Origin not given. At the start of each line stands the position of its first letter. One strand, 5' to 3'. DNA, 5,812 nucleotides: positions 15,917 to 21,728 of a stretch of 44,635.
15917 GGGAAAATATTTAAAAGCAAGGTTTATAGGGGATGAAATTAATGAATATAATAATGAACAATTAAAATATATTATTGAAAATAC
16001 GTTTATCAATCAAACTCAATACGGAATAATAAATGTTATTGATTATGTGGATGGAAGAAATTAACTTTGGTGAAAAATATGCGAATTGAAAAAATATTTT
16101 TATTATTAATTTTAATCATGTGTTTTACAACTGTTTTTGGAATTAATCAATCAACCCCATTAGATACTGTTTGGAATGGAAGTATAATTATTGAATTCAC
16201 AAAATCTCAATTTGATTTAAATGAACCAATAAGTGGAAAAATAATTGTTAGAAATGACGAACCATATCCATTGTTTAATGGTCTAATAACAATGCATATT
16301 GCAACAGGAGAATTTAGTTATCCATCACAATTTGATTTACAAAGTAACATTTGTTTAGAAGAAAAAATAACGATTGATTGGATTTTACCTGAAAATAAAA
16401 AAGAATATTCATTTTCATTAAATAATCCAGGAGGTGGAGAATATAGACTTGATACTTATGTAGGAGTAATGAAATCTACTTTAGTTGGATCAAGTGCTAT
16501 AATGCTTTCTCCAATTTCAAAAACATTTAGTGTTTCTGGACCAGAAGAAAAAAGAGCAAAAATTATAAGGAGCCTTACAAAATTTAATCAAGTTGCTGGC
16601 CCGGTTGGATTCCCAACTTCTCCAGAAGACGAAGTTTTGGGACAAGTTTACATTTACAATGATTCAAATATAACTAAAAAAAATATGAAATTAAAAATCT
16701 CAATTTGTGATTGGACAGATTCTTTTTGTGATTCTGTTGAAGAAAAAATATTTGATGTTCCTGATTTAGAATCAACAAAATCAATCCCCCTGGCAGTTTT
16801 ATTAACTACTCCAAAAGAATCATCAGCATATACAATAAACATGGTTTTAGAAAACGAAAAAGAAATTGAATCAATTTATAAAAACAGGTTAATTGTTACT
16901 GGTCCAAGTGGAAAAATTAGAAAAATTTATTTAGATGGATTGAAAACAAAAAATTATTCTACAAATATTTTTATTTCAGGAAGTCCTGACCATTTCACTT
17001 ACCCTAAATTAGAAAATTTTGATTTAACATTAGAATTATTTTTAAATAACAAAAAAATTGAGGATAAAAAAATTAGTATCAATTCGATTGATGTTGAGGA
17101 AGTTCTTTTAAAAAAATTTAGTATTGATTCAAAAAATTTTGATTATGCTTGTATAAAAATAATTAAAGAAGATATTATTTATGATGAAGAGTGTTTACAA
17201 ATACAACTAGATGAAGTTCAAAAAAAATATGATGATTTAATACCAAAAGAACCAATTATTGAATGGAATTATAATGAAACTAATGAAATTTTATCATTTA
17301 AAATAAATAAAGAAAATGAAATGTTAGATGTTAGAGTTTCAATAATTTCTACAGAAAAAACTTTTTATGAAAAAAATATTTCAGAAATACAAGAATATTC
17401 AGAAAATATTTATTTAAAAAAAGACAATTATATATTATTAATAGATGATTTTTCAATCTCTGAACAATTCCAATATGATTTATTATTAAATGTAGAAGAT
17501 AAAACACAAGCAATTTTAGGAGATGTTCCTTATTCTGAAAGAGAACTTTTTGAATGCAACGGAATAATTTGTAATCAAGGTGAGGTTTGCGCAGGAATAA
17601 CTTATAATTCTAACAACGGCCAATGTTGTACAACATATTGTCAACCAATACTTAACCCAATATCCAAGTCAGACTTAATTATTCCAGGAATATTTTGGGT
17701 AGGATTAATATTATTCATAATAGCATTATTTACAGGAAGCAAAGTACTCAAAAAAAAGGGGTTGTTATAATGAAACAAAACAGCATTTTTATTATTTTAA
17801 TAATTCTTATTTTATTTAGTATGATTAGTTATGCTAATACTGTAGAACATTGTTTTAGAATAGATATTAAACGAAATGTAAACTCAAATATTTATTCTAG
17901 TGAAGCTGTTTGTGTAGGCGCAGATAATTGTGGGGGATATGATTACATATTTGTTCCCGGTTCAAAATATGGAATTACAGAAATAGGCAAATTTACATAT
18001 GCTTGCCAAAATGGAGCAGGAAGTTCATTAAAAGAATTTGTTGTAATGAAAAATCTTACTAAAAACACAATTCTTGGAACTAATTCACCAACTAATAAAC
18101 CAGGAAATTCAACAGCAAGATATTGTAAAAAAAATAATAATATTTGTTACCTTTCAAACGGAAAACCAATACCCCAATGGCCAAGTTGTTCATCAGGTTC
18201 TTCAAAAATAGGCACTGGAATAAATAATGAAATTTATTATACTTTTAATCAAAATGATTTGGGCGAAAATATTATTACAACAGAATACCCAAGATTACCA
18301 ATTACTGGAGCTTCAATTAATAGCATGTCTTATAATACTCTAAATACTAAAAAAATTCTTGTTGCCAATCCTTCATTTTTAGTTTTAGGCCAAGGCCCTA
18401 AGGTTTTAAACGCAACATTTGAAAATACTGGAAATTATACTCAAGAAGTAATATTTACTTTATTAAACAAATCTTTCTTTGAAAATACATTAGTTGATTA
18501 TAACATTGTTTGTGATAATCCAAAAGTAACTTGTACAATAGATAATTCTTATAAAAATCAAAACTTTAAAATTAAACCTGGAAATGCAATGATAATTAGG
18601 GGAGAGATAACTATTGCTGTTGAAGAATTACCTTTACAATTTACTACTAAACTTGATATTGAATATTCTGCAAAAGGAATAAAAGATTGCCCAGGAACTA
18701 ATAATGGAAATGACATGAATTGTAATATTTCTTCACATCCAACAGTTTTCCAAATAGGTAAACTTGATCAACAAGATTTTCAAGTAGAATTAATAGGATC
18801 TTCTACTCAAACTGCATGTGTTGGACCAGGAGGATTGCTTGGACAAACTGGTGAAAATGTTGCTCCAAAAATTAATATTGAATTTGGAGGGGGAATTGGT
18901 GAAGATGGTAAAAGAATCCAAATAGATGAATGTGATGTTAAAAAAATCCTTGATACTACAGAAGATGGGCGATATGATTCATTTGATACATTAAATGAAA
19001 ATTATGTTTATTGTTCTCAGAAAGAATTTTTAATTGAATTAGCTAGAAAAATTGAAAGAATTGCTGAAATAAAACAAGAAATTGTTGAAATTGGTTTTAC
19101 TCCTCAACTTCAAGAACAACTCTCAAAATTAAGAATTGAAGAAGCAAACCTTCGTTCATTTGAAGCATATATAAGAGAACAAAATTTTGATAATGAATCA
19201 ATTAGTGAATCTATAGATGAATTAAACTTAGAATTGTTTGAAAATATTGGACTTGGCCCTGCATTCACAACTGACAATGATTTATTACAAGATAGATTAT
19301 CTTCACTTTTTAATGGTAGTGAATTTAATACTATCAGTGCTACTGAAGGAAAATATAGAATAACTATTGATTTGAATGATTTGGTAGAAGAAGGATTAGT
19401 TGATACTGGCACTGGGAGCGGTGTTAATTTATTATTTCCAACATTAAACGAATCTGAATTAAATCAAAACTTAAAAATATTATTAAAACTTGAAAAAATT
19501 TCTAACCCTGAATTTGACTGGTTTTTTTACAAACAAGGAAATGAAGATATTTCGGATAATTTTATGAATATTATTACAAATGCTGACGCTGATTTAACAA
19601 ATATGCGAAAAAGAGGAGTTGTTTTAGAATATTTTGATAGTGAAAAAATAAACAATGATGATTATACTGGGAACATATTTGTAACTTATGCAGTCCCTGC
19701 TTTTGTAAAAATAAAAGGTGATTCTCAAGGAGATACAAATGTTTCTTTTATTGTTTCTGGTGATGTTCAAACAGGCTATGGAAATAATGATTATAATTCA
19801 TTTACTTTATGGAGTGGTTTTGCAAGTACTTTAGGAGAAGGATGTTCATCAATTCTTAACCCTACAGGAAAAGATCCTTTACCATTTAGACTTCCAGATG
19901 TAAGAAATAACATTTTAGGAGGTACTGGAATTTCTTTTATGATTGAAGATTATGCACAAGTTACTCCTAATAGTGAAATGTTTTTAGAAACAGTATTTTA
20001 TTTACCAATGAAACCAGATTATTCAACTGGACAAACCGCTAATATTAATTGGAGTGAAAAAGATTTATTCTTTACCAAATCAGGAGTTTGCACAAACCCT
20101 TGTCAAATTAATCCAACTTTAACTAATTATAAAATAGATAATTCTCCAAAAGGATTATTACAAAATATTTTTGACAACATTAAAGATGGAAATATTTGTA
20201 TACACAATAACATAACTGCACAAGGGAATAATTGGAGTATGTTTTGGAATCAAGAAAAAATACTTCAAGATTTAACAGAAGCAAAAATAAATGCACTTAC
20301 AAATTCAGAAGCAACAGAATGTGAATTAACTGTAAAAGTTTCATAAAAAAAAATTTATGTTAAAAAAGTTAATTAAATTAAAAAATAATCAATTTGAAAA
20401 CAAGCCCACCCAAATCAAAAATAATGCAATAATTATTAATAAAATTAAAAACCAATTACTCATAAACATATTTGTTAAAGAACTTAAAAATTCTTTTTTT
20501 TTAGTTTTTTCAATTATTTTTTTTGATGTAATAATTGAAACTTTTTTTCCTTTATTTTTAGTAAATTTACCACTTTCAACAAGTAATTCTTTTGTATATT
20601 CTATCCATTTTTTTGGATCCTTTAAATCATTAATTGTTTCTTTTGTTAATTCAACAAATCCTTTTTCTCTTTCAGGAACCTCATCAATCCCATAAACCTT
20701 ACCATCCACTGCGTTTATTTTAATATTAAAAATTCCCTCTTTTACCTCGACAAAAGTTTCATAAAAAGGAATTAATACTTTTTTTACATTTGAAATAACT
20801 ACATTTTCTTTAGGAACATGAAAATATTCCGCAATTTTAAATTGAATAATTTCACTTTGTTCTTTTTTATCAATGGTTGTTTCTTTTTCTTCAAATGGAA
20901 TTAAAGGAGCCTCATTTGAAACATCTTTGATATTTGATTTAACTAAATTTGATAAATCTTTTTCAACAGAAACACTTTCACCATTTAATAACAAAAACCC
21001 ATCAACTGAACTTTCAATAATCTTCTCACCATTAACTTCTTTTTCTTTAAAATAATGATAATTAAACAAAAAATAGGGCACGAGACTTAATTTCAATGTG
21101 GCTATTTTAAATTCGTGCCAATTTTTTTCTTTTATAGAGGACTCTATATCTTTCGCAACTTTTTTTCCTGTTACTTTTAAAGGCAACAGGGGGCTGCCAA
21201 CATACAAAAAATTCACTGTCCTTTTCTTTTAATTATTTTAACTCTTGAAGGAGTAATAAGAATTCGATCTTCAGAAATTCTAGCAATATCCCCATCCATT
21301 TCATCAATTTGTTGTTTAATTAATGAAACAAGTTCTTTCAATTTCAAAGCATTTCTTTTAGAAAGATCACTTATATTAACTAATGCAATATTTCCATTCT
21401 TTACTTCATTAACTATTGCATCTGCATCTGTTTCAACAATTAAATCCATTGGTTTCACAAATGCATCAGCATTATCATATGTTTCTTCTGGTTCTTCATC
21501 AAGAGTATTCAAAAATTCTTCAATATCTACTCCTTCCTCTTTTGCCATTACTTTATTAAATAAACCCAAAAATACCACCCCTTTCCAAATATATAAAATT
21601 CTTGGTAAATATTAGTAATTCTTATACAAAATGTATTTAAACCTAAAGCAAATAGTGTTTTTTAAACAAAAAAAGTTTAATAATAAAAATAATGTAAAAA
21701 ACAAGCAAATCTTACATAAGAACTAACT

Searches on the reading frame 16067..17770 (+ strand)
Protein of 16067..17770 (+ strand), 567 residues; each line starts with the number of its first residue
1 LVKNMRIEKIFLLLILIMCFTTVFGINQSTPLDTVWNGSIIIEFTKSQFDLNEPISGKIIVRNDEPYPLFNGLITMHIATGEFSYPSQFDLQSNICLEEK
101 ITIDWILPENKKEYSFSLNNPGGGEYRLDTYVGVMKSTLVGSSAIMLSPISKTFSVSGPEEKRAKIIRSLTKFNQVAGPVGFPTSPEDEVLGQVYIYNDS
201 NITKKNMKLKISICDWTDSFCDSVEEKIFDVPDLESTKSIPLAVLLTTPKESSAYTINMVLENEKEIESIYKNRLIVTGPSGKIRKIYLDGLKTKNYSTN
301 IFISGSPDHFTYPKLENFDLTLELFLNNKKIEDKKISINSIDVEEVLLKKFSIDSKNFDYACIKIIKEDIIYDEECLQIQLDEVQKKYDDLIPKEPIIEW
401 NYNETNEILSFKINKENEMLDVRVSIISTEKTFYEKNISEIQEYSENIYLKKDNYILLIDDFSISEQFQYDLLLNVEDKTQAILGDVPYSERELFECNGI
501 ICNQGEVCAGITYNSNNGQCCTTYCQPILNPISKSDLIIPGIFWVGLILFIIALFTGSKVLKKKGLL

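Call 20: search_protein_families(library=ncbifam, proteins=[window:16067-17770:+], max_evalue=0.05)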
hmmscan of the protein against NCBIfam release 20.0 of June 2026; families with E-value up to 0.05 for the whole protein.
window:16067-17770:+ (567 aa): 0 families

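Call 21: search_protein_families(library=pfam, proteins=[window:16067-17770:+], max_evalue=0.05)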
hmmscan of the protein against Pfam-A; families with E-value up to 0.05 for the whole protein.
window:16067-17770:+ (567 aa): 0 families

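Call 32: search_protein_families(library=ncbifam, proteins=[window:16067-17770:+], max_evalue=10)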
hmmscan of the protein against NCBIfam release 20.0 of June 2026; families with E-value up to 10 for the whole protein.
window:16067-17770:+ (567 aa): 1 family
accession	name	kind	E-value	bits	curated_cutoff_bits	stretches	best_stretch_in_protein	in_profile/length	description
NF010230.0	PRK13682.1-5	equivalog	1.5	9.2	89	1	542-559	34-51/53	hypothetical protein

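Call 64: search_protein_representatives(protein=window:16067-17770:+)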
Query: 567 residues. Proteins with E-value up to 0.001 (for the whole library): 144; up to 1e-10: 121; up to 1e-30: 76. The best 144 are listed.
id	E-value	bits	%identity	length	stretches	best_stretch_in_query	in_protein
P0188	0.0e+00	1252.1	100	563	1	5-567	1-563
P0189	3.1e-122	425.3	40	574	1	9-562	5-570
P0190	2.4e-119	415.8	41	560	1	8-562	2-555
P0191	3.6e-119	415.2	39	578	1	10-561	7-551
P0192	8.3e-117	407.4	38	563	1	9-561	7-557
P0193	1.2e-116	406.9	40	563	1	4-556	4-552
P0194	4.0e-109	382.0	38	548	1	10-559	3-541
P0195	1.7e-108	380.0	38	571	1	12-564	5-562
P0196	1.2e-107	377.2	38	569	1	13-556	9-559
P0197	1.3e-107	377.1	40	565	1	9-562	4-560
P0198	4.0e-107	375.5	38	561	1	10-563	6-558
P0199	2.7e-106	372.7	38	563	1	9-564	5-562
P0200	5.9e-106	371.6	38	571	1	7-565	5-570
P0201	2.4e-104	366.3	37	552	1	16-556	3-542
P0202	5.5e-103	361.8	40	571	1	7-563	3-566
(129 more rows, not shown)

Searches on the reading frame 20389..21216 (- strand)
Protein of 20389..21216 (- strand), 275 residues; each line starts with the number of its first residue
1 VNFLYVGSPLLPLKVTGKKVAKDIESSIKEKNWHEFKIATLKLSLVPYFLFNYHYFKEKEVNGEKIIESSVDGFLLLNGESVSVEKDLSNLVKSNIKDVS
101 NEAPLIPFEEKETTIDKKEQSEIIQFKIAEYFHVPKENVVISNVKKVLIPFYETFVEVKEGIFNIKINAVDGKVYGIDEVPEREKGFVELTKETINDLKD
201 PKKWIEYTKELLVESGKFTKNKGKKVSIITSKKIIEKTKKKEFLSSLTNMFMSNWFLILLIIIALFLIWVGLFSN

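Call 20: search_protein_families(library=ncbifam, proteins=[window:20389-21216:-], max_evalue=0.05)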
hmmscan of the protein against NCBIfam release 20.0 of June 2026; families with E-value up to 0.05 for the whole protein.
window:20389-21216:- (275 aa): 1 family
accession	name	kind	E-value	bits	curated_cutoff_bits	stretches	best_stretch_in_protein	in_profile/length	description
NF038277.1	accessory_MacP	equivalog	0.0084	16.5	45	1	199-267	29-97/98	cell wall synthase accessory phosphoprotein MacP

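Call 21: search_protein_families(library=pfam, proteins=[window:20389-21216:-], max_evalue=0.05)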
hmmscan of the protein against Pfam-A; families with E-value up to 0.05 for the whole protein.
window:20389-21216:- (275 aa): 0 families

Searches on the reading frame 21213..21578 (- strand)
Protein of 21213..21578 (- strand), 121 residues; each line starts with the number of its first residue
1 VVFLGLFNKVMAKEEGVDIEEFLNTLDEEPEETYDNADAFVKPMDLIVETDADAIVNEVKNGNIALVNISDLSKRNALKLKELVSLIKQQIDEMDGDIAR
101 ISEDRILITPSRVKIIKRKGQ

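Call 36: search_protein_families(library=pfam, proteins=[window:21213-21578:-], max_evalue=0.001)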
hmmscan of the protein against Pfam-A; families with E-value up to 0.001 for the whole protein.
window:21213-21578:- (121 aa): 1 family
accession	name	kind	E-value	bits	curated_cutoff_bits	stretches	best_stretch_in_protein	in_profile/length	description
PF04472.17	SepF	-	3.9e-12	46.7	27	1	49-115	9-72/72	Cell division protein SepF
